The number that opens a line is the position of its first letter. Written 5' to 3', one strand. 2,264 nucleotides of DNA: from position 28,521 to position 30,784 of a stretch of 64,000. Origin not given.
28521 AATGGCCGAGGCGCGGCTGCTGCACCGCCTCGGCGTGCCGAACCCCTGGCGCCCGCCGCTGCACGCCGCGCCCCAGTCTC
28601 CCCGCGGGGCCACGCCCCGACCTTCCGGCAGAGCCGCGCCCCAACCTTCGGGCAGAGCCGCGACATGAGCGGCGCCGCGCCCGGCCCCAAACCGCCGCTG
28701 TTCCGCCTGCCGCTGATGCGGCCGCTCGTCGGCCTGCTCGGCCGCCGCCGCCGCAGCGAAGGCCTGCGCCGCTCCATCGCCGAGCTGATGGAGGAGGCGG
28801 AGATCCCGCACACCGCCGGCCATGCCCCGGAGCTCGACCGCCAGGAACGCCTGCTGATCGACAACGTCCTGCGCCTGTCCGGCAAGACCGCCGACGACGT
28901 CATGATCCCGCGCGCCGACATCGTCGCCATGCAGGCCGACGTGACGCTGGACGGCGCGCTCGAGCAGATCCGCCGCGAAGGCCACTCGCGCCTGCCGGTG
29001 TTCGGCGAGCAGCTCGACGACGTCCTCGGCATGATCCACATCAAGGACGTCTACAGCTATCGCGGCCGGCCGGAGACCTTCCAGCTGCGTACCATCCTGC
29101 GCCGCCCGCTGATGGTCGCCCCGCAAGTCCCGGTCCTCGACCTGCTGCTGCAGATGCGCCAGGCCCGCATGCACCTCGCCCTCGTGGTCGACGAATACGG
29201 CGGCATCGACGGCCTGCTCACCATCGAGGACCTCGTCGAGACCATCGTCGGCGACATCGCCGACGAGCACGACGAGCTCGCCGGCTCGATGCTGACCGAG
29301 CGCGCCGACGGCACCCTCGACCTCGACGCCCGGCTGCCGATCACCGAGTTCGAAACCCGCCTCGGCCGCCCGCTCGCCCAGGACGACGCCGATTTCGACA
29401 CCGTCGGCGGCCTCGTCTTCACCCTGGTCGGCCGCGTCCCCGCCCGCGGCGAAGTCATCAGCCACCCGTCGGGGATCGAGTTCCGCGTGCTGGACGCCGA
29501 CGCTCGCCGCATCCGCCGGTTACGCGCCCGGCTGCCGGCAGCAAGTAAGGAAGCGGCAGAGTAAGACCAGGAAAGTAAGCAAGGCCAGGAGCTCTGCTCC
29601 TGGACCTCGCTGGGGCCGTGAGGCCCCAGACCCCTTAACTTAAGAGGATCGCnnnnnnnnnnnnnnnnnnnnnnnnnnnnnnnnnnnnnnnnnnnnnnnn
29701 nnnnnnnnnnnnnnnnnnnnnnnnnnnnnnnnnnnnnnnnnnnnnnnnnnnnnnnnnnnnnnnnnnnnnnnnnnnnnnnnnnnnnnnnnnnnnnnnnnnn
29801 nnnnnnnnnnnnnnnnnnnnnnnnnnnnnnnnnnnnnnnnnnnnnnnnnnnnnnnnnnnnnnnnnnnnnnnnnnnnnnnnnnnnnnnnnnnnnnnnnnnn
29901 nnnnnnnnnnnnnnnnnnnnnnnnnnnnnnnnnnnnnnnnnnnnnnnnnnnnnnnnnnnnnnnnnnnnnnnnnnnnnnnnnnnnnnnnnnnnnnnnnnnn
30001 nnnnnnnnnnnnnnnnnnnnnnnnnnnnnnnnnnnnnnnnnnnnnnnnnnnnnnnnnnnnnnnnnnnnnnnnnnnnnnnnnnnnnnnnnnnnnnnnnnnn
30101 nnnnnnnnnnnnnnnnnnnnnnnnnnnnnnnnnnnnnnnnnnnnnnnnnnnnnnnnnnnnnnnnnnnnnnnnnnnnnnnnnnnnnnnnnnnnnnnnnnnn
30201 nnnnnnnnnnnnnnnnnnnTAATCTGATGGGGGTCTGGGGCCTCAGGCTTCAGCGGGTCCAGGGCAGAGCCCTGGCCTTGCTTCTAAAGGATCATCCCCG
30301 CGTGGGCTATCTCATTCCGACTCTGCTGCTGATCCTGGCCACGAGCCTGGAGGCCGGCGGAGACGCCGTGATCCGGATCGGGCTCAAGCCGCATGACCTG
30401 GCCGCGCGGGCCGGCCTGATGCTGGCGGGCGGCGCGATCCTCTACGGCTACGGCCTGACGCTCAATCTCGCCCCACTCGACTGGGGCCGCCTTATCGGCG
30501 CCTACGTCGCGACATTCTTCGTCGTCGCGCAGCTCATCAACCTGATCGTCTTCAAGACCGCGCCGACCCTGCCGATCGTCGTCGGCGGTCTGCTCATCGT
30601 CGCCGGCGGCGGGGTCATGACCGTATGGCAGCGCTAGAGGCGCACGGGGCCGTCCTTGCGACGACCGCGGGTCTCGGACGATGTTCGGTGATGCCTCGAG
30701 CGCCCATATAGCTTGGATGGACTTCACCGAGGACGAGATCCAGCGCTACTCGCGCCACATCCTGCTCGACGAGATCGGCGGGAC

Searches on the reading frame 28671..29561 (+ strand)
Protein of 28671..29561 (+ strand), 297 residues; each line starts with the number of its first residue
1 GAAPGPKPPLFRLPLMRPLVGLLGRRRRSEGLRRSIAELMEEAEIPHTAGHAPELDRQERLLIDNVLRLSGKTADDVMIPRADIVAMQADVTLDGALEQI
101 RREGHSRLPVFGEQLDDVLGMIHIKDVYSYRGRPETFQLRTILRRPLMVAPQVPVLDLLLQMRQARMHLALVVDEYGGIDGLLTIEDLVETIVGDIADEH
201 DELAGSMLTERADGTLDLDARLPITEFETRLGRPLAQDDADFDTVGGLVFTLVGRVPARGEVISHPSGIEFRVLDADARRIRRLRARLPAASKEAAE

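Call 55: find_homologous_proteins(query=window:28671-29561:+, max_evalue=1e-40)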
Query window:28671-29561:+ (297 aa): 7970 proteins with E <= 1e-40 among 8000 candidates; the best 120 are listed.
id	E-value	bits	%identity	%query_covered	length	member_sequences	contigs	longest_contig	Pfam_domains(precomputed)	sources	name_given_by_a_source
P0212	2.9e-181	619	98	100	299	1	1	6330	PF03471.23,PF00571.34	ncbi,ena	-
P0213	2.7e-173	593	93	100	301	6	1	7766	PF03471.23,PF00571.34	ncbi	-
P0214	6.6e-141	487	83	89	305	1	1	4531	PF03471.23,PF00571.34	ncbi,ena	-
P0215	1.1e-125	437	76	84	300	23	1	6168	PF03471.23,PF00571.34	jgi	-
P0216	3.0e-125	435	77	84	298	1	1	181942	PF03471.23,PF00571.34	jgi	jgi:magnesium and cobalt transporter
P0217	3.6e-125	435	77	84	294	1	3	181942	PF03471.23,PF00571.34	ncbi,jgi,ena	jgi:magnesium and cobalt transporter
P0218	1.4e-124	433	71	93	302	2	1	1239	PF03471.23,PF00571.34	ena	-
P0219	2.9e-124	432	77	84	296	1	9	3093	PF03471.23,PF00571.34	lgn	-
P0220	3.0e-124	432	74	95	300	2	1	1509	PF03471.23,PF00571.34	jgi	jgi:magnesium and cobalt transporter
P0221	4.7e-124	431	72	90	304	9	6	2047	PF03471.23,PF00571.34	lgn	-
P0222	5.9e-124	431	77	84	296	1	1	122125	PF03471.23,PF00571.34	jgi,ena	jgi:magnesium and cobalt transporter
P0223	3.9e-123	428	76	85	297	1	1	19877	PF03471.23,PF00571.34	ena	-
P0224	5.5e-123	428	76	87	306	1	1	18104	PF03471.23,PF00571.34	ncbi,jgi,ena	jgi:magnesium and cobalt transporter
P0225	6.0e-123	428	75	87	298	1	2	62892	PF03471.23,PF00571.34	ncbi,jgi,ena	jgi:magnesium and cobalt transporter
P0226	8.9e-123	427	76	87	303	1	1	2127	PF03471.23,PF00571.34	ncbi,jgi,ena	jgi:magnesium and cobalt transporter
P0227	1.2e-122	427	76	87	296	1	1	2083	PF03471.23,PF00571.34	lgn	-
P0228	1.2e-122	427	72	90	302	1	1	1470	PF03471.23,PF00571.34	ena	-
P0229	1.3e-122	427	72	91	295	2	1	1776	PF03471.23,PF00571.34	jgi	jgi:magnesium and cobalt transporter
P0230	1.5e-122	426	72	91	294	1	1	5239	PF03471.23,PF00571.34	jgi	jgi:magnesium and cobalt transporter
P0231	1.8e-122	426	72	91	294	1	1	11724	PF03471.23,PF00571.34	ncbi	-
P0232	2.0e-122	426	76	85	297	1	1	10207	PF03471.23,PF00571.34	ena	-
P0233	2.4e-122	426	73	91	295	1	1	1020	PF03471.23,PF00571.34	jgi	jgi:magnesium and cobalt transporter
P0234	2.6e-122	426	73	90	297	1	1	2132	PF03471.23,PF00571.34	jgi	jgi:magnesium and cobalt transporter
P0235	2.7e-122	426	74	88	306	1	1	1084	PF03471.23,PF00571.34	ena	-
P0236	2.8e-122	426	76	84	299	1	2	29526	PF03471.23,PF00571.34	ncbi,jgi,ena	jgi:magnesium and cobalt transporter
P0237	3.1e-122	425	74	93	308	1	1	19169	PF03471.23,PF00571.34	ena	-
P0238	3.1e-122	425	74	93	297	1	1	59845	PF03471.23,PF00571.34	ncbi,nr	ncbi:MAG TPA: hemolysin family protein [Acetobacteraceae bacterium]|nr:hemolysin family protein [Ace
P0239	3.8e-122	425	71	91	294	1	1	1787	PF03471.23,PF00571.34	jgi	jgi:magnesium and cobalt transporter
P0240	4.2e-122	425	74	93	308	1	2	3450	PF03471.23,PF00571.34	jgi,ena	-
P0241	5.2e-122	425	75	85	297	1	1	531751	PF03471.23,PF00571.34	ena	-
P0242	5.3e-122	425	75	86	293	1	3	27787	PF03471.23,PF00571.34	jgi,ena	jgi:magnesium and cobalt transporter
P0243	5.4e-122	425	75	85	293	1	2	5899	PF03471.23,PF00571.34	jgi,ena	-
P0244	6.5e-122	424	76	84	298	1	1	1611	PF03471.23,PF00571.34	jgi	jgi:magnesium and cobalt transporter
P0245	6.7e-122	424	75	88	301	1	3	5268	PF03471.23,PF00571.34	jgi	jgi:magnesium and cobalt transporter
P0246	6.9e-122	424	74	84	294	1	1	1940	PF03471.23,PF00571.34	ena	-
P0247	7.5e-122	424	76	84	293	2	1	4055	PF03471.23,PF00571.34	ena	-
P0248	7.8e-122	424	76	84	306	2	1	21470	PF03471.23,PF00571.34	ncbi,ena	-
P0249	8.6e-122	424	72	91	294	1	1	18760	PF03471.23,PF00571.34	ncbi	-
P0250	8.8e-122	424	74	90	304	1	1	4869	PF03471.23,PF00571.34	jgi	jgi:magnesium and cobalt transporter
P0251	9.1e-122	424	74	90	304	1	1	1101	PF03471.23,PF00571.34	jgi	jgi:magnesium and cobalt transporter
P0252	1.3e-121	423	77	83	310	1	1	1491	PF03471.23,PF00571.34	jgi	jgi:hemolysin (HlyC) family protein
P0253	1.5e-121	423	75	84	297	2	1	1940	PF03471.23,PF00571.34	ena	-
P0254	1.5e-121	423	73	94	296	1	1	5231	PF03471.23,PF00571.34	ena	-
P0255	1.8e-121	423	74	84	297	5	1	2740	PF03471.23,PF00571.34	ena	-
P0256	2.0e-121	423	75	86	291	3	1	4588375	PF03471.23,PF00571.34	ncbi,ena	-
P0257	2.1e-121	423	74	84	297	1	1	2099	PF03471.23,PF00571.34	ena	-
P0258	2.4e-121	422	74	87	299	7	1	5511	PF03471.23,PF00571.34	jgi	jgi:magnesium and cobalt transporter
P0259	2.5e-121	422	75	84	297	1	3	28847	PF03471.23,PF00571.34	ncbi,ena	-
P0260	2.7e-121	422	76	84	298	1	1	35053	PF03471.23,PF00571.34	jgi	jgi:magnesium and cobalt transporter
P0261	2.7e-121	422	70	93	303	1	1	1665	PF03471.23,PF00571.34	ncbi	-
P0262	3.0e-121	422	75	84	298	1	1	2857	PF03471.23,PF00571.34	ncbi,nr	ncbi:MAG TPA: hemolysin family protein [Acetobacteraceae bacterium]|nr:hemolysin family protein [Ace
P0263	3.0e-121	422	74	84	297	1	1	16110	PF03471.23,PF00571.34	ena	-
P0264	3.3e-121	422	72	90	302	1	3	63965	PF03471.23,PF00571.34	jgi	jgi:magnesium and cobalt transporter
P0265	3.4e-121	422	75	84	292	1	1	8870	PF03471.23,PF00571.34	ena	-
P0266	3.4e-121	422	75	84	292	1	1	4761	PF03471.23,PF00571.34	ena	-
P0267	3.7e-121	422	75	85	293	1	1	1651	PF03471.23,PF00571.34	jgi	jgi:magnesium and cobalt transporter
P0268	4.0e-121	422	73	84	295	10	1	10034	PF03471.23,PF00571.34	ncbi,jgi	-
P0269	4.0e-121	422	74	84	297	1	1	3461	PF03471.23,PF00571.34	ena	-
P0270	4.3e-121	422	75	84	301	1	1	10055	PF03471.23,PF00571.34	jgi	-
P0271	4.4e-121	422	74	87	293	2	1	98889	PF03471.23,PF00571.34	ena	-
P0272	4.8e-121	422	77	83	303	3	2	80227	PF03471.23,PF00571.34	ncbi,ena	-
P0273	5.2e-121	421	75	85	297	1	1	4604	PF03471.23,PF00571.34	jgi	-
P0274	6.3e-121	421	73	85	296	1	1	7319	PF03471.23,PF00571.34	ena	-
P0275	6.3e-121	421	73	89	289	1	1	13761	PF03471.23,PF00571.34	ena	-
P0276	6.5e-121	421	75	85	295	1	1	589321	PF03471.23,PF00571.34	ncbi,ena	-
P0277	6.7e-121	421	73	90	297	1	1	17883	PF03471.23,PF00571.34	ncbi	-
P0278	7.3e-121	421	74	89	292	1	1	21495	PF03471.23,PF00571.34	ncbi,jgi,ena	jgi:magnesium and cobalt transporter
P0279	7.6e-121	421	74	82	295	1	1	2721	PF03471.23,PF00571.34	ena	-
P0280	8.4e-121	421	76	83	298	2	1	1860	PF03471.23,PF00571.34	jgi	-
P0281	8.9e-121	421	72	90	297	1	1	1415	PF03471.23,PF00571.34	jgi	jgi:magnesium and cobalt transporter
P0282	9.1e-121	421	75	84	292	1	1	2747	PF03471.23,PF00571.34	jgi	jgi:magnesium and cobalt transporter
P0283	9.6e-121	421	75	87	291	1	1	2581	PF03471.23,PF00571.34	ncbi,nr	ncbi:MAG TPA: hemolysin family protein [Acetobacteraceae bacterium]|nr:hemolysin family protein [Ace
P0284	1.1e-120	420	76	86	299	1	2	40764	PF03471.23,PF00571.34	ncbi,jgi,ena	jgi:magnesium and cobalt transporter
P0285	1.2e-120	420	75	85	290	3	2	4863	PF03471.23,PF00571.34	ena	-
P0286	1.2e-120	420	76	82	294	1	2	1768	PF03471.23,PF00571.34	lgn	-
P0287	1.2e-120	420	72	91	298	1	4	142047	PF03471.23,PF00571.34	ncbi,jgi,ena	jgi:magnesium and cobalt transporter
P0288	1.4e-120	420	72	90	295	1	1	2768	PF03471.23,PF00571.34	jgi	jgi:magnesium and cobalt transporter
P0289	1.5e-120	420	74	84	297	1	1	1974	PF03471.23,PF00571.34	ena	-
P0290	1.5e-120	420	74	84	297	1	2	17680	PF03471.23,PF00571.34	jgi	-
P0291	1.5e-120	420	74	84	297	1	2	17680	PF03471.23,PF00571.34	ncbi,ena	-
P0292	1.6e-120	420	71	96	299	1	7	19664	PF03471.23,PF00571.34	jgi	jgi:magnesium and cobalt transporter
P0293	1.6e-120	420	72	90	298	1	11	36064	PF03471.23,PF00571.34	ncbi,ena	-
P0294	1.8e-120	420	71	96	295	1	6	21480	PF03471.23,PF00571.34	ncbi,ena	-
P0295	1.9e-120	420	74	86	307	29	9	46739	PF03471.23,PF00571.34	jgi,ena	-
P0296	1.9e-120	420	74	84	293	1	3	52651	PF03471.23,PF00571.34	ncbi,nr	ncbi:MAG: HlyC/CorC family transporter [Rhodospirillales bacterium]|nr:hemolysin family protein [Rho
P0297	1.9e-120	420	75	92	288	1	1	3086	PF03471.23,PF00571.34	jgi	jgi:magnesium and cobalt transporter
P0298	2.0e-120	419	75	87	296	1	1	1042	PF03471.23,PF00571.34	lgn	-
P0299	2.1e-120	419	76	82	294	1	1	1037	PF03471.23,PF00571.34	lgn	-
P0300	2.2e-120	419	74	86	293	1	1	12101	PF03471.23,PF00571.34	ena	-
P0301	2.3e-120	419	70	92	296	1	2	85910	PF03471.23,PF00571.34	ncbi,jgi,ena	jgi:magnesium and cobalt transporter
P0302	2.3e-120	419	70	92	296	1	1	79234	PF03471.23,PF00571.34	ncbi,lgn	-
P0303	2.4e-120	419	75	84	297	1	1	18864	PF03471.23,PF00571.34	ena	-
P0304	2.4e-120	419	72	91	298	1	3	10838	PF03471.23,PF00571.34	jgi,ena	jgi:magnesium and cobalt transporter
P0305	2.4e-120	419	75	86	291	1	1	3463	PF03471.23,PF00571.34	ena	-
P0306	2.5e-120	419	76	83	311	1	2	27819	PF03471.23,PF00571.34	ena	-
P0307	2.5e-120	419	74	84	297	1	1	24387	PF03471.23,PF00571.34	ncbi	-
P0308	2.5e-120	419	72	90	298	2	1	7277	PF03471.23,PF00571.34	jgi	jgi:magnesium and cobalt transporter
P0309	2.7e-120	419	75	84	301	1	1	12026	PF03471.23,PF00571.34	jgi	-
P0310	2.7e-120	419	74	87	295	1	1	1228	PF03471.23,PF00571.34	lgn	-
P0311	2.7e-120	419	73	90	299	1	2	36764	PF03471.23,PF00571.34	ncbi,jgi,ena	jgi:magnesium and cobalt transporter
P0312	2.8e-120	419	72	90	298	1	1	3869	PF03471.23,PF00571.34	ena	-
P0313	2.9e-120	419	75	86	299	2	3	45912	PF03471.23,PF00571.34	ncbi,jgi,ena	jgi:magnesium and cobalt transporter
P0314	3.2e-120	419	75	84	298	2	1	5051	PF03471.23,PF00571.34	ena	-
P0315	3.2e-120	419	73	84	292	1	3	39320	PF03471.23,PF00571.34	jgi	-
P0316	3.8e-120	419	70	92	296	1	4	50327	PF03471.23,PF00571.34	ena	-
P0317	4.0e-120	419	71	91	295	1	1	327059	PF03471.23,PF00571.34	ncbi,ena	-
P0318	4.1e-120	418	74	84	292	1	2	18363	PF03471.23,PF00571.34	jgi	-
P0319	4.1e-120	418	70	96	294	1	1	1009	PF03471.23,PF00571.34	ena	-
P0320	4.2e-120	418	75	87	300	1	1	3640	PF03471.23,PF00571.34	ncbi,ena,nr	ncbi:MAG: HlyC/CorC family transporter [Acetobacteraceae bacterium]|nr:HlyC/CorC family transporter 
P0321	4.2e-120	418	76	84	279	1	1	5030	PF03471.23,PF00571.34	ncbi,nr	ncbi:MAG TPA: hemolysin family protein [Acetobacteraceae bacterium]|nr:hemolysin family protein [Ace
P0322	4.3e-120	418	70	93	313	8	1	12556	PF03471.23,PF00571.34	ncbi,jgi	-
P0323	4.3e-120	418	70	93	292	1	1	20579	PF03471.23,PF00571.34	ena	-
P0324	4.3e-120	418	74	84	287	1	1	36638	PF03471.23,PF00571.34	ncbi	ncbi:MAG TPA: hemolysin family protein [Acetobacteraceae bacterium]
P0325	4.4e-120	418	74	84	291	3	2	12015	PF03471.23,PF00571.34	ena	-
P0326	4.4e-120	418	74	89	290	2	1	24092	PF03471.23,PF00571.34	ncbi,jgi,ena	jgi:magnesium and cobalt transporter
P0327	4.5e-120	418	73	87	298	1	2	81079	PF03471.23,PF00571.34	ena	-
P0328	4.6e-120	418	75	84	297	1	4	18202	PF03471.23,PF00571.34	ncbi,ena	-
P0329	4.6e-120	418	71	90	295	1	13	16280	PF03471.23,PF00571.34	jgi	jgi:magnesium and cobalt transporter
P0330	4.7e-120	418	74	85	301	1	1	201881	PF03471.23,PF00571.34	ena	-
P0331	5.4e-120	418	74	84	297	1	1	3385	PF03471.23,PF00571.34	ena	-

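Call 56: find_encoding_contigs(protein=P0214, flank=5000, max_places=2)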
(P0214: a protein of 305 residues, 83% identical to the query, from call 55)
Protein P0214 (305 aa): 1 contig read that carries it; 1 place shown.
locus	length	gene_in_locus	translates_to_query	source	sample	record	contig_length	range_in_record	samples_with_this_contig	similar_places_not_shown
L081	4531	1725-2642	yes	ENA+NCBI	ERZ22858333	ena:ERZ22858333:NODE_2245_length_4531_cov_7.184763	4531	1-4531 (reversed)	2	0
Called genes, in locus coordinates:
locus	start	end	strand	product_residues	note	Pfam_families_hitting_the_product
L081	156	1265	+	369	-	PF02562:PhoH, PF13245:AAA_19 (faint), PF13604:AAA_30 (weak)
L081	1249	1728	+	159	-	PF02130:YbeY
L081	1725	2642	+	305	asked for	PF00571:CBS, PF03471:CorC_HlyC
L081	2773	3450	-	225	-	PF00977:His_biosynth, PF01207:Dus (faint)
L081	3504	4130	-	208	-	PF00583:Acetyltransf_1, PF13673:Acetyltransf_10, PF13508:Acetyltransf_7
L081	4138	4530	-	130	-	?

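Call 57: find_encoding_contigs(protein=P0217, flank=5000, max_places=2)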
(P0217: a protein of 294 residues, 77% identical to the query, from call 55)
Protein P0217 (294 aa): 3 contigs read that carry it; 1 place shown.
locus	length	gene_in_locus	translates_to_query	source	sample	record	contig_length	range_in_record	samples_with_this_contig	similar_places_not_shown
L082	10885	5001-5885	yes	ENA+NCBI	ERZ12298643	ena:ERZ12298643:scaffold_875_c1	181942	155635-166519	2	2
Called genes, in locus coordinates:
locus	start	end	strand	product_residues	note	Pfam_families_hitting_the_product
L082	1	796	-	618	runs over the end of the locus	PF07244:POTRA (weak), PF01103:Omp85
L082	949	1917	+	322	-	PF01553:Acyltransferase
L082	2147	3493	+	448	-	PF00919:UPF0004, PF04055:Radical_SAM, PF01938:TRAM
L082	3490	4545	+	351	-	PF02562:PhoH, PF13245:AAA_19 (weak), PF13604:AAA_30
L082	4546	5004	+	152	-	PF02130:YbeY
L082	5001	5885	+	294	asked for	PF00571:CBS, PF03471:CorC_HlyC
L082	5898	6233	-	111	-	PF07883:Cupin_2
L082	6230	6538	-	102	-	PF02617:ClpS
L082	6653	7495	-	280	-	PF13489:Methyltransf_23, PF01209:Ubie_methyltran (weak), PF13847:Methyltransf_31, PF08241:Methyltransf_11, PF08242:Methyltransf_12, PF13649:Methyltransf_25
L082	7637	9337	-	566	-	PF02203:TarH, PF12729:4HB_MCP_1, PF00672:HAMP, PF00015:MCPsignal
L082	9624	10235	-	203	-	-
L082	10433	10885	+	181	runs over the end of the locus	PF00239:Resolvase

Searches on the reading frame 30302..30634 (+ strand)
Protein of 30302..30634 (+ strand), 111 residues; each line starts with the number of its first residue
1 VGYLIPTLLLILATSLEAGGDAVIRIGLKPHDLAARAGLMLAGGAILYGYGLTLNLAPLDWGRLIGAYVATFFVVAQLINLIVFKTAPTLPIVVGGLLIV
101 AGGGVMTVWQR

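Call 71: search_protein_families(library=pfam, proteins=[window:30302-30634:+], max_evalue=0.01)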
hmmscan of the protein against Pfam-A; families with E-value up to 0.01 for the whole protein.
window:30302-30634:+ (111 aa): 1 family
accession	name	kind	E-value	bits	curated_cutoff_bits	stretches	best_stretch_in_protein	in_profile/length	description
PF02694.21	UPF0060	-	0.00038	21.1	24.9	1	6-107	4-102/107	Uncharacterised BCR, YnfA/UPF0060 family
